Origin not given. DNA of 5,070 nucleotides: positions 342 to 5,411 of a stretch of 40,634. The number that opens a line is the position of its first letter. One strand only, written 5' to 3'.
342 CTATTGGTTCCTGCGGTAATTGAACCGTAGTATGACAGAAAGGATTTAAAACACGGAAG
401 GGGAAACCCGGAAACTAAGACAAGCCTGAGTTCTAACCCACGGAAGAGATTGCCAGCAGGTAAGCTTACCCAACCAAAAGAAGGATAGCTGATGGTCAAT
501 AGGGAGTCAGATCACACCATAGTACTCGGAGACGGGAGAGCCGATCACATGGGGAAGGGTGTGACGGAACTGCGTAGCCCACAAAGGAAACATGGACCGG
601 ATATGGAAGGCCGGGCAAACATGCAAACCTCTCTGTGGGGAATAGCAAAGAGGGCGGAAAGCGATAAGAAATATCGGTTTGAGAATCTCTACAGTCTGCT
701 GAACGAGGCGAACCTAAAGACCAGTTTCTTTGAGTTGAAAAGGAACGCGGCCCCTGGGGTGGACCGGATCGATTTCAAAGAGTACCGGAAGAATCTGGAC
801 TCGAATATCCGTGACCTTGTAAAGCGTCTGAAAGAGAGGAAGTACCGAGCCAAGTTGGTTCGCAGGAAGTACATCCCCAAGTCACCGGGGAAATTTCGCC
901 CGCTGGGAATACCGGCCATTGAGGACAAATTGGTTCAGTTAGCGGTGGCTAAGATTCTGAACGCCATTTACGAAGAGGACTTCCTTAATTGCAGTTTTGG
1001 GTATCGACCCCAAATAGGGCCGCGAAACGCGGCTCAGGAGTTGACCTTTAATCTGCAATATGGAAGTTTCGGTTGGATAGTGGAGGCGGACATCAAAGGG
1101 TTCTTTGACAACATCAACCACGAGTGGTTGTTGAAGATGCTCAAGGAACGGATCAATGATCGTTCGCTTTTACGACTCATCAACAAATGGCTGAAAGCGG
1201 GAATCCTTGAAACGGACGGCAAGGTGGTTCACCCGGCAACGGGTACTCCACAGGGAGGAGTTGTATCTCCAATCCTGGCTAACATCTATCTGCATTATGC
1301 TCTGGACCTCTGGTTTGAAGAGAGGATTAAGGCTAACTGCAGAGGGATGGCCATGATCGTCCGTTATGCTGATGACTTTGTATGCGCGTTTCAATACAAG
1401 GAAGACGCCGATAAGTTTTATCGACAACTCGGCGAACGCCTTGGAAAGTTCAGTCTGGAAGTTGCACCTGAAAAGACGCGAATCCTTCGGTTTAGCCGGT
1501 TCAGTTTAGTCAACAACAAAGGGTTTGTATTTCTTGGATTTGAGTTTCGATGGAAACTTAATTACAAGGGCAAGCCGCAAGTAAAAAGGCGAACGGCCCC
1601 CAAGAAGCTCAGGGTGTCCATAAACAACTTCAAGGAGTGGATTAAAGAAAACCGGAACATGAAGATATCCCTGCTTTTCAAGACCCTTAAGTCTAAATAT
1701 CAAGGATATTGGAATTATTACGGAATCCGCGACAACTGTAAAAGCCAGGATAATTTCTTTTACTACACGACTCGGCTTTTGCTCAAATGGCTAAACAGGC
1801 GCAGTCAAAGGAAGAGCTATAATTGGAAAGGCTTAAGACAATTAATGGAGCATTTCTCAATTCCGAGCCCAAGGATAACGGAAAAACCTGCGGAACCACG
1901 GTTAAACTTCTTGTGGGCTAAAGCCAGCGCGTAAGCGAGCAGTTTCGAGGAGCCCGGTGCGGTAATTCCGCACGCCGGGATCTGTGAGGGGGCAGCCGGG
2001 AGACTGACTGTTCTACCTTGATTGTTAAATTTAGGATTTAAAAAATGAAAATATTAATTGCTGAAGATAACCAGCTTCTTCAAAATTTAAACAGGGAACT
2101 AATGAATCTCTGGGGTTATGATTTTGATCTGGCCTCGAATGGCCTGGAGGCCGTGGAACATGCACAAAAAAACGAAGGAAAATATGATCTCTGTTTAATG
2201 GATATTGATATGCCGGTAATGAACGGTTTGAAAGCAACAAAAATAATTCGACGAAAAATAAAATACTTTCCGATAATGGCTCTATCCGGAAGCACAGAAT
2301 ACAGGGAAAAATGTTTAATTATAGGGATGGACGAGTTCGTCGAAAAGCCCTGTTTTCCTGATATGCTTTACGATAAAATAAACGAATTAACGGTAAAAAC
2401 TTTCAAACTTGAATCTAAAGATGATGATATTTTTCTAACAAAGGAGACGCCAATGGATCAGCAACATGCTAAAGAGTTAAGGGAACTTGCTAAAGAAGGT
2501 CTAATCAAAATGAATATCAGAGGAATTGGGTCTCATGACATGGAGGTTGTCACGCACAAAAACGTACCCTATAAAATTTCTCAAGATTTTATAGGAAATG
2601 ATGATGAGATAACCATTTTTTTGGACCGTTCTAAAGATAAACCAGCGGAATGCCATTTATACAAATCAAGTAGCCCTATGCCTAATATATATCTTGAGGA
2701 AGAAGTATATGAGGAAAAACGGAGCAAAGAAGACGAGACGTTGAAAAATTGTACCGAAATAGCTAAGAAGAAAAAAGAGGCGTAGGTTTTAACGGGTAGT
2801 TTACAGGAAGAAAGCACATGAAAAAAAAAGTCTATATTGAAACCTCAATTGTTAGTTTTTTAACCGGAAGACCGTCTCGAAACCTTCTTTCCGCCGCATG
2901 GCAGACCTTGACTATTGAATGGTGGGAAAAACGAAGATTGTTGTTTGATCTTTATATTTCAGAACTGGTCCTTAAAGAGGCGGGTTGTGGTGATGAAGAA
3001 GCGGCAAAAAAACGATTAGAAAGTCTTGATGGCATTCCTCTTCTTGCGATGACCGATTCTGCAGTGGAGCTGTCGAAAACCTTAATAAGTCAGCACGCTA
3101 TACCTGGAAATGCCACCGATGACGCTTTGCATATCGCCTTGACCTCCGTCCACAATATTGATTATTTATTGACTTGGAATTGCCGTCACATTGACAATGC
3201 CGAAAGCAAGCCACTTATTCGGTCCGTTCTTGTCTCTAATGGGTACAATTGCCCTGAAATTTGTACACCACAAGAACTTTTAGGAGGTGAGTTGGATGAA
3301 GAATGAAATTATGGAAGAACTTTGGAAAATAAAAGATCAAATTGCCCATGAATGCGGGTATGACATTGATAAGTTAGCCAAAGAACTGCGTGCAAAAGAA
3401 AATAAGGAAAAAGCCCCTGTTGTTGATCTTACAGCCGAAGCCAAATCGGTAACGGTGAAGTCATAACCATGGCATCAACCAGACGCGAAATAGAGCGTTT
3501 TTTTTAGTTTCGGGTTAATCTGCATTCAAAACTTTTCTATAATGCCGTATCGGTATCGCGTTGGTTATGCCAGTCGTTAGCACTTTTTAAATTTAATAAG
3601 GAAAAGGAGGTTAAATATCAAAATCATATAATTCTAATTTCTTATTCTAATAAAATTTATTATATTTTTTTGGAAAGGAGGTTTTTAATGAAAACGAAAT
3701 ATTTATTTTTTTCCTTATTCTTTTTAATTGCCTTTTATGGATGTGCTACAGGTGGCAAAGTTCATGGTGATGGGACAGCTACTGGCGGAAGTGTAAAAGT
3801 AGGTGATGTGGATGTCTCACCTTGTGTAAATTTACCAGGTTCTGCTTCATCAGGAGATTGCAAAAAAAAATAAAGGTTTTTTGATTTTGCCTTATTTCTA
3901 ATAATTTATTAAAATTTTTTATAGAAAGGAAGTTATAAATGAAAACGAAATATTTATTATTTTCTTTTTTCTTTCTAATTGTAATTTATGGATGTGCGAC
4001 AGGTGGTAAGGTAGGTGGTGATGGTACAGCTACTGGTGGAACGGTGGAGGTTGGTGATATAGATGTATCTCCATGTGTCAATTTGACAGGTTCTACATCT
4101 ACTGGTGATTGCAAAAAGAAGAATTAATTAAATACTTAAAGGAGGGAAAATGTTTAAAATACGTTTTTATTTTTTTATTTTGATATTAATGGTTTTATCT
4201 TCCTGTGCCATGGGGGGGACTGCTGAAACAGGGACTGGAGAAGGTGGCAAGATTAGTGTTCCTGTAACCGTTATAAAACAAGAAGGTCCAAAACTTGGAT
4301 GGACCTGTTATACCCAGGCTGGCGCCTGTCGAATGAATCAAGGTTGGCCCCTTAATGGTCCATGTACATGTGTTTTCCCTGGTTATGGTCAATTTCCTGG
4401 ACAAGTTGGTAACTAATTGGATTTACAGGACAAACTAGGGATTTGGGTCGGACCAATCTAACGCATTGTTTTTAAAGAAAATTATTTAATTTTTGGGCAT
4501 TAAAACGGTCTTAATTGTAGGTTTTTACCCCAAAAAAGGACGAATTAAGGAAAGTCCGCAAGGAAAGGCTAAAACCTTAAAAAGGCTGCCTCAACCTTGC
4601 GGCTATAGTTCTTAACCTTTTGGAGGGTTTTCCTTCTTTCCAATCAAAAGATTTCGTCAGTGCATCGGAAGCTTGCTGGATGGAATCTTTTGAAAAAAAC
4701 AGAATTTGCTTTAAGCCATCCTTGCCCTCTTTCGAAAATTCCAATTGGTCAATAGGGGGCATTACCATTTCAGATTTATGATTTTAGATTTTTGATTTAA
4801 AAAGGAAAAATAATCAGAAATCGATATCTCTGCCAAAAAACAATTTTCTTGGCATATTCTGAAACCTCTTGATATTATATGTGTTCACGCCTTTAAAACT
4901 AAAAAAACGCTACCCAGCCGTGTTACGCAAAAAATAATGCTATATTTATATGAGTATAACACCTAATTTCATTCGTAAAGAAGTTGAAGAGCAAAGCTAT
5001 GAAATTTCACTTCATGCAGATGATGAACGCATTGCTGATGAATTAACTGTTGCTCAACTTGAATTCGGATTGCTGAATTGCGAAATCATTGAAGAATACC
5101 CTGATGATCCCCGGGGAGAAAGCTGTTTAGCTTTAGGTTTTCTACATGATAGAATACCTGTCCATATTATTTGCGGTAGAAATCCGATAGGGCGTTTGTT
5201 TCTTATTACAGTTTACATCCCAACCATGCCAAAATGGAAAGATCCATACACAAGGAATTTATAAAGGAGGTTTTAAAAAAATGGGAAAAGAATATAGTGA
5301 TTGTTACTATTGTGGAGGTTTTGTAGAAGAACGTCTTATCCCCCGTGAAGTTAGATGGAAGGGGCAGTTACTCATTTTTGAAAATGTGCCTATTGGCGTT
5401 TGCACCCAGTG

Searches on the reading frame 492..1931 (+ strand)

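Call 13: search_protein_families(library=pfam, proteins=[window:492-1931:+], max_evalue=0.001)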
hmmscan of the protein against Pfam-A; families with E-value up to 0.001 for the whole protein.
window:492-1931:+ (480 aa): 2 families
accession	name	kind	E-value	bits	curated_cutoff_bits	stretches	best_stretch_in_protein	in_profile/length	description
PF00078.32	RVT_1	-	7.5e-34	117.7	29.6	1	128-352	1-205/205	Reverse transcriptase (RNA-dependent DNA polymerase)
PF08388.16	GIIM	-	0.00092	19.6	23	1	381-447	9-76/80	Group II intron, maturase-specific domain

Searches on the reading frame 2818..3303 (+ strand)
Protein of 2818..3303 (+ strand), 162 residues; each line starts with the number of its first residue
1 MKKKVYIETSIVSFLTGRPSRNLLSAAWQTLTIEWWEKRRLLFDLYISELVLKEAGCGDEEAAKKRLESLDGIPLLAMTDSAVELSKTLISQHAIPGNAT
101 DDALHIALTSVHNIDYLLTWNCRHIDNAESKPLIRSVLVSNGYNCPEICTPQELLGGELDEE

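Call 29: search_protein_families(library=pfam, proteins=[window:2818-3303:+], max_evalue=0.01)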
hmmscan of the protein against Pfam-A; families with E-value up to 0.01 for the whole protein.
window:2818-3303:+ (162 aa): 1 family
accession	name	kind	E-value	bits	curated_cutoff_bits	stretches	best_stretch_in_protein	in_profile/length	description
PF01850.27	PIN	-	0.00038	21.5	23.6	1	31-119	28-109/120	PIN domain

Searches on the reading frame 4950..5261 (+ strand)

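Call 29: search_protein_families(library=pfam, proteins=[window:4950-5261:+], max_evalue=0.01)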
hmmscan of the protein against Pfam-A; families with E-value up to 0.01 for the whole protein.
window:4950-5261:+ (104 aa): 1 family
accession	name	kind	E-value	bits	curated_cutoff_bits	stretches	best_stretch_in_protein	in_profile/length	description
PF14076.12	DUF4258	-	4.6e-14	52.9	25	1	19-89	1-70/71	Domain of unknown function (DUF4258)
